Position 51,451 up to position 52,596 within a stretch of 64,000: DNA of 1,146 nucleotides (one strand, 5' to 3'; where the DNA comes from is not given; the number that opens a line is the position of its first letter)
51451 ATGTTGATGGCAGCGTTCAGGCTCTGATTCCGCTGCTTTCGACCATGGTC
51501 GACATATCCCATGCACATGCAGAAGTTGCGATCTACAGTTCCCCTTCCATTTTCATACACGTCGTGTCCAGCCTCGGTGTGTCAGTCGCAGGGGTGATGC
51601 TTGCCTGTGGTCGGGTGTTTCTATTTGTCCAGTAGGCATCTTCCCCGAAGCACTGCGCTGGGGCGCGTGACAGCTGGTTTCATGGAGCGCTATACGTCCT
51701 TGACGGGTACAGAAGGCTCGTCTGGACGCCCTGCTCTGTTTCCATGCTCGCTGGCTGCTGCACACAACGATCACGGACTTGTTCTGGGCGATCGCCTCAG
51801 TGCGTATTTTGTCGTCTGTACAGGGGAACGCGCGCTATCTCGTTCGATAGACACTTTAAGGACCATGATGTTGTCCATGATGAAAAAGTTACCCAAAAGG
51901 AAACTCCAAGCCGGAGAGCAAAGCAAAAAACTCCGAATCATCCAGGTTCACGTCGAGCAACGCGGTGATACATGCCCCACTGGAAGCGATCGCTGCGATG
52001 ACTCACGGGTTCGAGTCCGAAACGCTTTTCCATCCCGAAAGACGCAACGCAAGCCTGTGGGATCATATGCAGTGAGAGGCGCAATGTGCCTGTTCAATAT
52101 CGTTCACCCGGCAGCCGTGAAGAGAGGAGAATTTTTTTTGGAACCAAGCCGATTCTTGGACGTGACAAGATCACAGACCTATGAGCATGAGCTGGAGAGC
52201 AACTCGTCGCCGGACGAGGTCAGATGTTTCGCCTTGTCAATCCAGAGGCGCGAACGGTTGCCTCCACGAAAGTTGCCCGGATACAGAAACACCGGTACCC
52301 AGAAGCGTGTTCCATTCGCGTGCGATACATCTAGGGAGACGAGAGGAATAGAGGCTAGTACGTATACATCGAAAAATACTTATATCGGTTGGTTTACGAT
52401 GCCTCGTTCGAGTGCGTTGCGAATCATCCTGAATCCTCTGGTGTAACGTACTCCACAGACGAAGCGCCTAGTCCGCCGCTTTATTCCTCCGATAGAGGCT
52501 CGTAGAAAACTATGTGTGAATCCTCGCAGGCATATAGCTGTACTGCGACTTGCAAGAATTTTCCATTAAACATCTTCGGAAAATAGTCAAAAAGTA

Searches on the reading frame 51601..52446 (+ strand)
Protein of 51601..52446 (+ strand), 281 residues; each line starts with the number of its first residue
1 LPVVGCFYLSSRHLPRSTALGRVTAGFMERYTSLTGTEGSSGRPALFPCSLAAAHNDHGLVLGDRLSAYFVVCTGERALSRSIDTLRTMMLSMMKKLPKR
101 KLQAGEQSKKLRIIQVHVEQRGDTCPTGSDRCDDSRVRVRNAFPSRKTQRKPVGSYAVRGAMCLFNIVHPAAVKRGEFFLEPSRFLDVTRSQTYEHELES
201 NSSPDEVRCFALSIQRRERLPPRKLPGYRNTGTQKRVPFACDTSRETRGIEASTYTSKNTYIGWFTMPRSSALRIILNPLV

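Call 8: search_protein_families(library=pfam, proteins=[window:51601-52446:+], max_evalue=0.01)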
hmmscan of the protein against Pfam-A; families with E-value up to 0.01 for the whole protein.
window:51601-52446:+ (281 aa): 0 families

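Call 75: search_protein_families(library=pfam, proteins=[window:51601-52446:+], max_evalue=1)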
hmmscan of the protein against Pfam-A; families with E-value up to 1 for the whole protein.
window:51601-52446:+ (281 aa): 0 families

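Call 80: search_protein_representatives(protein=window:51601-52446:+)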
Query: 281 residues. Proteins with E-value up to 0.001 (for the whole library): 15; up to 1e-10: 1; up to 1e-30: 1. The best 15 are listed.
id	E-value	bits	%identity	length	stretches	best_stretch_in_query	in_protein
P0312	2.0e-165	565.4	99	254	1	28-281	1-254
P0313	1.6e-09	54.3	44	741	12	154-183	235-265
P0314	1.1e-07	48.3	40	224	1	24-149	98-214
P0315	1.0e-06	45.1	33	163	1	21-168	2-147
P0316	3.0e-06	43.6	31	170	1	53-185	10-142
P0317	1.8e-05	41.0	46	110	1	90-158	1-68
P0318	4.7e-05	39.6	36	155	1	99-182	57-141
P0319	5.8e-05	39.4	38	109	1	53-136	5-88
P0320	7.1e-05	39.1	34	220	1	14-107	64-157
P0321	1.3e-04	38.2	32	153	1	15-140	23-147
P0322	3.1e-04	37.0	30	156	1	47-179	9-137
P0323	3.1e-04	37.0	32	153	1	49-150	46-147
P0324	5.9e-04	36.1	28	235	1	52-185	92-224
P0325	7.1e-04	35.8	43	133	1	48-112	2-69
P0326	9.1e-04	35.4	31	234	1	41-209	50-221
